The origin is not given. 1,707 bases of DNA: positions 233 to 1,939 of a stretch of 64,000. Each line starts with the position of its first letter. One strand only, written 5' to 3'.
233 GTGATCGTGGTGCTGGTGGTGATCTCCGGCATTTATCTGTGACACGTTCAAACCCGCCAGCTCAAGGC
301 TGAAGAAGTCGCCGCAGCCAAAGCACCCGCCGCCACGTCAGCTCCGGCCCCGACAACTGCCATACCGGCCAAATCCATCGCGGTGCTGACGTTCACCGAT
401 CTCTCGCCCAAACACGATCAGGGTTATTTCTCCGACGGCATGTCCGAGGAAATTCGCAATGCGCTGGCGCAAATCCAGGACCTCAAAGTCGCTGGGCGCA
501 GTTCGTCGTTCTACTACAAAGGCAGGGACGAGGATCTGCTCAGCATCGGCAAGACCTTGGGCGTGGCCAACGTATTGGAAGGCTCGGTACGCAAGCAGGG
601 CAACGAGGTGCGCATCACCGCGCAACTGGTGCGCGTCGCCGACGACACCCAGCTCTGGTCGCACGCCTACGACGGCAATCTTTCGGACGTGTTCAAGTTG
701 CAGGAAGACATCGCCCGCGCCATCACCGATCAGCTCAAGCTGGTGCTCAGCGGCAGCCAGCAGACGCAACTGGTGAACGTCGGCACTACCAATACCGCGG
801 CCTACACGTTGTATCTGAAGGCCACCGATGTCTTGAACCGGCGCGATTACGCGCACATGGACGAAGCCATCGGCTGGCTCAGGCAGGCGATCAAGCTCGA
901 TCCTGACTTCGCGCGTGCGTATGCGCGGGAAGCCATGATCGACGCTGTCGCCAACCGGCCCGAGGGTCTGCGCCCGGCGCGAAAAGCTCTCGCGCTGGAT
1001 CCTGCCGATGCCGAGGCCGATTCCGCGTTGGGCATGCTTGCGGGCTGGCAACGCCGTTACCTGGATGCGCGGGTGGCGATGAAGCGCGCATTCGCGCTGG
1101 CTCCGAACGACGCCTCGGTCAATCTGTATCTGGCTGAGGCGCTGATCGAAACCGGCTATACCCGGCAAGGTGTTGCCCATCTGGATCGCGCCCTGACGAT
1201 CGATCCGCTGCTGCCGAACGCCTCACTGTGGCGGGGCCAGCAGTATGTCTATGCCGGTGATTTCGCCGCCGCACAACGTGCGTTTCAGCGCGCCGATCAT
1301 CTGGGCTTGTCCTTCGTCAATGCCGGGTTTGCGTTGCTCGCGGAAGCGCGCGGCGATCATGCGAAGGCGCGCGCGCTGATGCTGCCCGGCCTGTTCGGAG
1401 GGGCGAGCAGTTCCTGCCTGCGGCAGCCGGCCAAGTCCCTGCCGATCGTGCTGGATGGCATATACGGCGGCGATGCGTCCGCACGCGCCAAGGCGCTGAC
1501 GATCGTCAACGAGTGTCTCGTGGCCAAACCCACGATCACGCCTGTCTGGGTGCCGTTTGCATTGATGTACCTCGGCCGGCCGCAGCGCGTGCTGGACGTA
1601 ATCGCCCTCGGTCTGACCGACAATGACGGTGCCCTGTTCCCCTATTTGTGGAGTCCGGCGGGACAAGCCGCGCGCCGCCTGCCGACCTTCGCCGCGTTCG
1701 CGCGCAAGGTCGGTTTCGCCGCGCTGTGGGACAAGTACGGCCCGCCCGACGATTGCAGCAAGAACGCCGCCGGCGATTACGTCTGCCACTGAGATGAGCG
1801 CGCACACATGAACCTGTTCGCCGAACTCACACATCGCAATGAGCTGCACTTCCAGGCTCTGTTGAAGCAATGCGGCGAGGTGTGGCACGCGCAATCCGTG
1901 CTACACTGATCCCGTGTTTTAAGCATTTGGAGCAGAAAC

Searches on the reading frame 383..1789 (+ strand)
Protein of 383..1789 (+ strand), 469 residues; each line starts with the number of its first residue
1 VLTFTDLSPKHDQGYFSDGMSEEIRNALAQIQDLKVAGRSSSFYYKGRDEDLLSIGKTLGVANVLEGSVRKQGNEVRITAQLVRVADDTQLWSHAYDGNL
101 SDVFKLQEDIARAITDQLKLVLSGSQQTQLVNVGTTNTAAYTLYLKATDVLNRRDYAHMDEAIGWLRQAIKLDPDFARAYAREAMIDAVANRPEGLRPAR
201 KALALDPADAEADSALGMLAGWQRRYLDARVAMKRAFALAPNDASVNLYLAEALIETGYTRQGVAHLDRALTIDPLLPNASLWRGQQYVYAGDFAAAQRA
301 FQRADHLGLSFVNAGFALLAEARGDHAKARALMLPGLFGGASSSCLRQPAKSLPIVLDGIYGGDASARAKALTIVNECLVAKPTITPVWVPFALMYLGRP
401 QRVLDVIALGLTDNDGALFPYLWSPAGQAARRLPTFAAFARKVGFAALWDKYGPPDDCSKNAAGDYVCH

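Call 83: search_protein_families(library=pfam, alignment_id=A4, max_evalue=0.00001)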
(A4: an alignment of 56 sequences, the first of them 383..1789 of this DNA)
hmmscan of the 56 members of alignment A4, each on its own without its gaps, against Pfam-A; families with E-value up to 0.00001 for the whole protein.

A. member 1, window:383-1789:+ (469 aa): 6 families
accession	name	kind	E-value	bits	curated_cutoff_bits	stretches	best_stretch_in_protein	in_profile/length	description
PF13414.12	TPR_11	-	2.9e-11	43.3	26.8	0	160-180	11-31/42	TPR repeat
PF07719.23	TPR_2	-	4.6e-10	39.3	27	0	282-304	5-27/34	Tetratricopeptide repeat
PF23914.1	TPR_CcmH_CycH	-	2.5e-07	31.1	42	1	200-304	40-147/158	Cytochrome c-type biogenesis protein H TPR domain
PF13431.12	TPR_17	-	2.8e-07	30.7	24.4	0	233-258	2-27/34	Tetratricopeptide repeat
PF13428.12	TPR_14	-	4e-07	30.5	23.5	0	247-282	4-39/44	Tetratricopeptide repeat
PF00515.34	TPR_1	-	4.5e-06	26.7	27.8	0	160-176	18-34/34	Tetratricopeptide repeat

B. families by the number of members that match (of 56 scanned): 70 families (the first 25 are shown)
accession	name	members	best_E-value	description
PF07690.21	MFS_1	2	6e-32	Major Facilitator Superfamily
PF13414.12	TPR_11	2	6.1e-18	TPR repeat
PF13431.12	TPR_17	2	8.5e-18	Tetratricopeptide repeat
PF01850.27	PIN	2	6.7e-17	PIN domain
PF12697.13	Abhydrolase_6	2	1.7e-11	Alpha/beta hydrolase family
PF07719.23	TPR_2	2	4.6e-10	Tetratricopeptide repeat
PF13237.11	Fer4_10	2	4.9e-08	4Fe-4S dicluster domain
PF23914.1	TPR_CcmH_CycH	2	2.5e-07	Cytochrome c-type biogenesis protein H TPR domain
PF13428.12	TPR_14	2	4e-07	Tetratricopeptide repeat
PF00515.34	TPR_1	2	5.5e-07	Tetratricopeptide repeat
PF01019.26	G_glu_transpept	1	4.7e-159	Gamma-glutamyltranspeptidase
PF03702.20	AnmK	1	1.7e-136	Anhydro-N-acetylmuramic acid kinase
PF00579.31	tRNA-synt_1b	1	1.7e-84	tRNA synthetases class I (W and Y)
PF04127.22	DFP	1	2.6e-74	DNA/pantothenate metabolism flavoprotein C-terminal domain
PF00448.28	SRP54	1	1.2e-72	SRP54-type protein, GTPase domain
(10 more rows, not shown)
